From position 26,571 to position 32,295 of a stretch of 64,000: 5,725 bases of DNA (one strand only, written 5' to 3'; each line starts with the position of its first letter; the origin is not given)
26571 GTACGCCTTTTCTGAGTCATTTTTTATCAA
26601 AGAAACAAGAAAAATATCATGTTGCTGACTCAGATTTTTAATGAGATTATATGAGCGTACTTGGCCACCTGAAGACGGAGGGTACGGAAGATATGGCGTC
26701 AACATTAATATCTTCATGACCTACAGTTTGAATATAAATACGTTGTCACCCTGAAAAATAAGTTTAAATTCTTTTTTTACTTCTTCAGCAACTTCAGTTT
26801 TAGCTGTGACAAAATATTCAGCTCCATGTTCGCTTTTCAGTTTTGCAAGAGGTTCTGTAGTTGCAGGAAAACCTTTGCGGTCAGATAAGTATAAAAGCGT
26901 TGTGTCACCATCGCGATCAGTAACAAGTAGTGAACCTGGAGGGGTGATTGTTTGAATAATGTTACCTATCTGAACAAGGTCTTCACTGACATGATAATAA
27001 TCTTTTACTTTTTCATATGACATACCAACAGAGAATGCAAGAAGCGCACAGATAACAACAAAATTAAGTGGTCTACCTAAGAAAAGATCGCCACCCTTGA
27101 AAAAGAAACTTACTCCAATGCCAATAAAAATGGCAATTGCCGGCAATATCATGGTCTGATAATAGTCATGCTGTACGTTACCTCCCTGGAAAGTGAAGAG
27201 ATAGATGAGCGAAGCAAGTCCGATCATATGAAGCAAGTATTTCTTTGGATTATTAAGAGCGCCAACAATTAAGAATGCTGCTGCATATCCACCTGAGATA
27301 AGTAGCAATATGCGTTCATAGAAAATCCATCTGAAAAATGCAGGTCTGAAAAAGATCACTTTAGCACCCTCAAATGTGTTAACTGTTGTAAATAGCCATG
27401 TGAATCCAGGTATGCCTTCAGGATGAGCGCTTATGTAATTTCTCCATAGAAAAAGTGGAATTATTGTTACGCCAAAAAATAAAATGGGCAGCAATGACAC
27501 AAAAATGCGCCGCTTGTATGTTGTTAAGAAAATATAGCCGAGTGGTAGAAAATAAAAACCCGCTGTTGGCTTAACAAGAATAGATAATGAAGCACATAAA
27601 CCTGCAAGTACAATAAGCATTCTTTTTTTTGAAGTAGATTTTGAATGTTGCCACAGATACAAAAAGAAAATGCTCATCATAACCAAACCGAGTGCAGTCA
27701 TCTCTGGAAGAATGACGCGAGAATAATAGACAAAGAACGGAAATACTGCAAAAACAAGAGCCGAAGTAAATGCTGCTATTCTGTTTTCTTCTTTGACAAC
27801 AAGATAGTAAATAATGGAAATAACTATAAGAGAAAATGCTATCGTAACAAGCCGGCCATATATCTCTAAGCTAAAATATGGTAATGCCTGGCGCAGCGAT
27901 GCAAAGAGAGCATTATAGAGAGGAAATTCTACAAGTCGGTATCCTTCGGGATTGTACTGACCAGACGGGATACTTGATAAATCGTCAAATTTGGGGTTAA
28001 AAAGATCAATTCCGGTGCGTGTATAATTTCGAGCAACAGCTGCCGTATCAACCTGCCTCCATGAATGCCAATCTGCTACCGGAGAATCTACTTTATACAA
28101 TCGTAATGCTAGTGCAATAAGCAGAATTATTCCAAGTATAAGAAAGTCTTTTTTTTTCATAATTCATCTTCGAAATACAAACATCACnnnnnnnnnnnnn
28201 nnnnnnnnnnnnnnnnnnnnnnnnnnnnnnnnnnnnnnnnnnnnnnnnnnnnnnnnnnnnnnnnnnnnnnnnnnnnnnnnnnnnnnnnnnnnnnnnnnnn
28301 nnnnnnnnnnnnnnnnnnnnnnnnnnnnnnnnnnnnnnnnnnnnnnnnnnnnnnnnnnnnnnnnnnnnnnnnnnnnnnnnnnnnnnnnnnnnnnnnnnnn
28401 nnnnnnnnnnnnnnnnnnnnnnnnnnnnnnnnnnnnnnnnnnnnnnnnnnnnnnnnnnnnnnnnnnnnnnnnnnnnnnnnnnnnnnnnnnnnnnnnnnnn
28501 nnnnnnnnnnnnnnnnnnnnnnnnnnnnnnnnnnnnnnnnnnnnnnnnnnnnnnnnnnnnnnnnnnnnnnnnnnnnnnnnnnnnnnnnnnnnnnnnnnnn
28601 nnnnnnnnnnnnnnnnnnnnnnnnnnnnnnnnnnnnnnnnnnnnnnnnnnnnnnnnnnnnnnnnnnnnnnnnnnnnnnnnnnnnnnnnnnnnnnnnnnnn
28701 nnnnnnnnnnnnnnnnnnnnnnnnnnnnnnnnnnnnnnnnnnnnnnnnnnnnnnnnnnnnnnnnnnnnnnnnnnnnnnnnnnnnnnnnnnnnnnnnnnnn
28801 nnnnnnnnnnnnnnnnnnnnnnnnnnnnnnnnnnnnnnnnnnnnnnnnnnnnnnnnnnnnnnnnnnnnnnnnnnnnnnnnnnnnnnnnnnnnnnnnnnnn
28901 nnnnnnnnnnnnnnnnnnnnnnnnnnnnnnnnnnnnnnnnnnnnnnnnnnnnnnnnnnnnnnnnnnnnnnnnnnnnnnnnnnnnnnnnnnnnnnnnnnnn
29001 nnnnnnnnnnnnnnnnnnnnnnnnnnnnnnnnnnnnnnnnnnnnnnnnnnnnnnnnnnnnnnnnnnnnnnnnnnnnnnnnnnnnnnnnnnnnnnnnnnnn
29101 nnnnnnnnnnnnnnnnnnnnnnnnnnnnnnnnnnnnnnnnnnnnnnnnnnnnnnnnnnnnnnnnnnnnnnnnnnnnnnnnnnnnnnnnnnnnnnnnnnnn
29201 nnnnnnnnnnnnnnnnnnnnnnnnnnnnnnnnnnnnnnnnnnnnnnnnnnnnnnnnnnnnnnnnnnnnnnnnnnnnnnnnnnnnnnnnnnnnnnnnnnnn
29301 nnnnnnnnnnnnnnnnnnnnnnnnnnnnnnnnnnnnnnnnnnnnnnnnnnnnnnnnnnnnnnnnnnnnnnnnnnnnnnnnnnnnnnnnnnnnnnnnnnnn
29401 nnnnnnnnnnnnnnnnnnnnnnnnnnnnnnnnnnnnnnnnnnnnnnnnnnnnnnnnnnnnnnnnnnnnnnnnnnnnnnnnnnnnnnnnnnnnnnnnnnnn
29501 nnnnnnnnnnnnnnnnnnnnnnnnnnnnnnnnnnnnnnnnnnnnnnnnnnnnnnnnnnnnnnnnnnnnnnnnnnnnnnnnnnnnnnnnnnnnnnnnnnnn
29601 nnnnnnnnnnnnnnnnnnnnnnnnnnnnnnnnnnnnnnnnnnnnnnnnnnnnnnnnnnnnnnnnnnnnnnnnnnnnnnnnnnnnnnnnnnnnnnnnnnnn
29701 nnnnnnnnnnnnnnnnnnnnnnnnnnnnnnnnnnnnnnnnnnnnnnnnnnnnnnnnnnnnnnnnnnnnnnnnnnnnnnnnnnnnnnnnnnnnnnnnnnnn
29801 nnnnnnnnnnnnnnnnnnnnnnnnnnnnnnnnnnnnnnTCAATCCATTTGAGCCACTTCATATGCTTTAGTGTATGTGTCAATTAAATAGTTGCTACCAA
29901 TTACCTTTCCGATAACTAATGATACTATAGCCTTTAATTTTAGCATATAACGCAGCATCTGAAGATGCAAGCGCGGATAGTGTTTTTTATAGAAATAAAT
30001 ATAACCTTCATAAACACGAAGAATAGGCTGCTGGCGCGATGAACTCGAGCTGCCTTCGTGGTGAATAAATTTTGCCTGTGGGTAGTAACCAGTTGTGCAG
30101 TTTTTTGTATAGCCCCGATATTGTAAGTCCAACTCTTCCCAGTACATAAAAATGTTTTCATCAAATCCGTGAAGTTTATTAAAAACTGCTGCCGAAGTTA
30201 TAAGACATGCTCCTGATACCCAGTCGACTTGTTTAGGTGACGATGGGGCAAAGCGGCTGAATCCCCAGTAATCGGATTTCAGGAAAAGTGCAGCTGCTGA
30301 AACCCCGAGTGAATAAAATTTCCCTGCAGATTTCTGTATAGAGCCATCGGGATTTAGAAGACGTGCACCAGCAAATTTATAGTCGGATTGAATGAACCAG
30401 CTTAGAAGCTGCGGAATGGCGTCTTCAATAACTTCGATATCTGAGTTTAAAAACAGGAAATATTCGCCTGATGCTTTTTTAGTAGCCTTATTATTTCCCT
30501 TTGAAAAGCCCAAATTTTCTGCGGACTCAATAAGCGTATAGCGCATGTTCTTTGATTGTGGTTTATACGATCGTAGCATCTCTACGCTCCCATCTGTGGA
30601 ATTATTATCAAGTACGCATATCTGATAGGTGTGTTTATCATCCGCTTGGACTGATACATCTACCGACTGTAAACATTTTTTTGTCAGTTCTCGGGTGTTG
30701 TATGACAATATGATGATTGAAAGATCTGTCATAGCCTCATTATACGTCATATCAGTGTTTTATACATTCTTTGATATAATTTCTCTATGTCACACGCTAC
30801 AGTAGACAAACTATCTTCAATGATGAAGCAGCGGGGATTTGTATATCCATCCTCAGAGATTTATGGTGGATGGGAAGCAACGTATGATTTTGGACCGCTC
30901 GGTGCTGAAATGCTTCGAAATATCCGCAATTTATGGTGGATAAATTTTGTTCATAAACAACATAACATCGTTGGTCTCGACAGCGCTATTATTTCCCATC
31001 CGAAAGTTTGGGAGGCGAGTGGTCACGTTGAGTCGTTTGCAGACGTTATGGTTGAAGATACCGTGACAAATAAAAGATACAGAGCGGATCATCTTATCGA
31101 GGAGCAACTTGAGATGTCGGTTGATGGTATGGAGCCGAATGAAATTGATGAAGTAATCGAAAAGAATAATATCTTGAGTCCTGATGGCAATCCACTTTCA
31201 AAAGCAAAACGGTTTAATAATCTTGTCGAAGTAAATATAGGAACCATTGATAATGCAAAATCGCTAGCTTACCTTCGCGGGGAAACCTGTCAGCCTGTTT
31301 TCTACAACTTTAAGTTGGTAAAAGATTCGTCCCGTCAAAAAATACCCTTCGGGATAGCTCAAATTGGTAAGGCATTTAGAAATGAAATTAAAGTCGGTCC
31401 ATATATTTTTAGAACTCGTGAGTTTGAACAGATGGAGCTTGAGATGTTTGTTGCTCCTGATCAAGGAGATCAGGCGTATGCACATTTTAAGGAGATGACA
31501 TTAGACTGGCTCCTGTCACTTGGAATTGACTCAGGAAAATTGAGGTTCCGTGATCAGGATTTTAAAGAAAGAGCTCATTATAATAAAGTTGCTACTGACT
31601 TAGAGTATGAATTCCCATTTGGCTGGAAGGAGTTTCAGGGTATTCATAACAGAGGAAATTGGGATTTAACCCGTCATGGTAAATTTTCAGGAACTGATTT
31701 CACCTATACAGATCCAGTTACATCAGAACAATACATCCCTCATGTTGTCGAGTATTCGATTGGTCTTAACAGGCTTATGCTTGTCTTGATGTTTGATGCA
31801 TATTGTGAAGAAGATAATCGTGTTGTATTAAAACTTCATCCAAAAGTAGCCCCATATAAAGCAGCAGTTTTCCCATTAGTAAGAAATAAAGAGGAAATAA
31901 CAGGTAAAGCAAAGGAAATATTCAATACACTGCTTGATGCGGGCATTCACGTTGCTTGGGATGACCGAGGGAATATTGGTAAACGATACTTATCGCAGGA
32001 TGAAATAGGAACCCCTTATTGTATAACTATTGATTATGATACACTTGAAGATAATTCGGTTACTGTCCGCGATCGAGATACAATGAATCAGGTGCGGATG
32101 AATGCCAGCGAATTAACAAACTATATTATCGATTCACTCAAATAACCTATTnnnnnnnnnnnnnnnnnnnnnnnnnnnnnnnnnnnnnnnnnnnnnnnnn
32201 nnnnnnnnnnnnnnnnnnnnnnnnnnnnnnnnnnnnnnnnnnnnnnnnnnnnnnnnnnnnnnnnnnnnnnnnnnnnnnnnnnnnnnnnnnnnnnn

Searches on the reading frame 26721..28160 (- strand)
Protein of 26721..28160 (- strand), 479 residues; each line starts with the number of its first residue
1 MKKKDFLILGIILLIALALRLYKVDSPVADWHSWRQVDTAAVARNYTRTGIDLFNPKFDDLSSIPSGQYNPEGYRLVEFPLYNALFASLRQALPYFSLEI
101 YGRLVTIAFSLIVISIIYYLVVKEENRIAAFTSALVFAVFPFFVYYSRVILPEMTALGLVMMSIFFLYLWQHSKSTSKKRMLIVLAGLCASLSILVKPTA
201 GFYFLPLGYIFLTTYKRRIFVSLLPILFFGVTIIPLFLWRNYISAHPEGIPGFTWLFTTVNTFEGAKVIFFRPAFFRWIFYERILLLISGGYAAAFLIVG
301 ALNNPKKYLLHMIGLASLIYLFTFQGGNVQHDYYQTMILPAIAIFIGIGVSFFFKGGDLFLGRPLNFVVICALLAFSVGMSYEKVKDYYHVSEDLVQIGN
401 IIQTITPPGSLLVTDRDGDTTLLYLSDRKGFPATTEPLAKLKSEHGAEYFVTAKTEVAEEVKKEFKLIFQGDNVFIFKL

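Call 63: search_solved_structures(query=window:26721-28160:-, max_evalue=0.01)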
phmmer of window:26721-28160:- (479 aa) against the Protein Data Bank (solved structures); distinct sequences matched with E-value up to 0.01: 0.

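Call 65: search_protein_families(library=ncbifam, proteins=[window:26721-28160:-], max_evalue=0.001)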
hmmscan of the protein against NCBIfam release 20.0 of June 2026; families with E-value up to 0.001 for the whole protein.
window:26721-28160:- (479 aa): 0 families

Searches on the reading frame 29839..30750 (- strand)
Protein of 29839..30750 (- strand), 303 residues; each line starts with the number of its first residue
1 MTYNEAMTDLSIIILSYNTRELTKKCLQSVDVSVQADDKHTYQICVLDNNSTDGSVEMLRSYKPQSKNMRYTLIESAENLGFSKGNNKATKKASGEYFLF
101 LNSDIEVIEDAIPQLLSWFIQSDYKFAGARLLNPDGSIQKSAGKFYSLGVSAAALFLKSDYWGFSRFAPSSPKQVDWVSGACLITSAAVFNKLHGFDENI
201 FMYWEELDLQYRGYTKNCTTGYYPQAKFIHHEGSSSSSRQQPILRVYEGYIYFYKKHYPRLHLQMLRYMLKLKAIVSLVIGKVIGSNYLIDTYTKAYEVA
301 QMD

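Call 65: search_protein_families(library=ncbifam, proteins=[window:29839-30750:-], max_evalue=0.001)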
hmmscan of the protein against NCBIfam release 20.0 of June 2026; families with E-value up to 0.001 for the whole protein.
window:29839-30750:- (303 aa): 19 families
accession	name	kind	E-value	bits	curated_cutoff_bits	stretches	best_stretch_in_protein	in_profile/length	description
NF050050.1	ProtGlycPglI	equivalog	9.3e-13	48.2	500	1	8-140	2-129/306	GalNAc(5)-diNAcBac-PP-undecaprenol beta-1,3-glucosyltransferase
NF007482.0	PRK10073.1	equivalog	6e-12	45.2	423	1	6-120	4-111/334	glycosyltransferase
TIGR03965.1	mycofact_glyco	equivalog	8.6e-12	44.7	280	1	6-231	72-281/467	mycofactocin biosynthesis glycosyltransferase MftF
NF047683.1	TeichurnBiosyTuaG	equivalog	2e-11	44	400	1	8-136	6-130/252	teichuronic acid biosynthesis protein TuaG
TIGR03111.1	glyc2_xrt_Gpos1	hypoth_equivalog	8.9e-11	41.2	363.95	1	7-148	48-186/439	TIGR03111 family XrtG-associated glycosyltransferase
NF041875.1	EPS_EpsD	equivalog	1.2e-09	38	370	1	10-231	1-207/325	exopolysaccharide biosynthesis glycosyltransferase EpsD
NF038302.1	EPS_HpsE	equivalog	2.5e-09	36.5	300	1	9-109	2-101/307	hormogonium polysaccharide biosynthesis glycosyltransferase HpsE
TIGR04283.1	glyco_like_mftF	equivalog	4.5e-08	32.9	182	1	10-128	1-105/221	TIGR04283 family arsenosugar biosynthesis glycosyltransferase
NF047588.1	GlcsyltransPgfSStrep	equivalog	1.3e-06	27.8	500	1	10-149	3-141/308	glycosyltransferase PgfS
TIGR03937.1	PgaC_IcaA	equivalog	2.7e-06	26.6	422.3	1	6-122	43-153/407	poly-beta-1,6-N-acetyl-D-glucosamine synthase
TIGR04009.1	wcaE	equivalog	5.8e-06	25.8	369.2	1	10-112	3-100/248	colanic acid biosynthesis glycosyltransferase WcaE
TIGR04242.1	nodulat_NodC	equivalog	1e-05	24.7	550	1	5-117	45-154/395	chitooligosaccharide synthase NodC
NF053739.1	GlytfEpsEBac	equivalog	1.1e-05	24.5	450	1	10-131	3-120/265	glycosyltransferase EpsE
NF007986.1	PRK10714.1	equivalog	1.3e-05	24.4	529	1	5-145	3-141/316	undecaprenyl-phosphate 4-deoxy-4-formamido-L-arabinose transferase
NF050819.1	PolSacchBiosHfsG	equivalog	2.7e-05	23.5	500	1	36-106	33-103/302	polysaccharide biosynthesis protein HfsG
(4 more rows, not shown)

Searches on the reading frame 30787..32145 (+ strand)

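Call 70: search_protein_families(library=pfam, proteins=[window:30787-32145:+], max_evalue=0.00001)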
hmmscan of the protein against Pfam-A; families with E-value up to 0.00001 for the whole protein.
window:30787-32145:+ (452 aa): 2 families
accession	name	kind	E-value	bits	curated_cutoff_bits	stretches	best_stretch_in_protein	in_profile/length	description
PF03129.25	HGTP_anticodon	-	3.6e-22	78.8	21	1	358-448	1-92/94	Anticodon binding domain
PF00587.30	tRNA-synt_2b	-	1.2e-11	45.5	29.3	1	159-334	9-175/179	tRNA synthetase class II core domain (G, H, P, S and T)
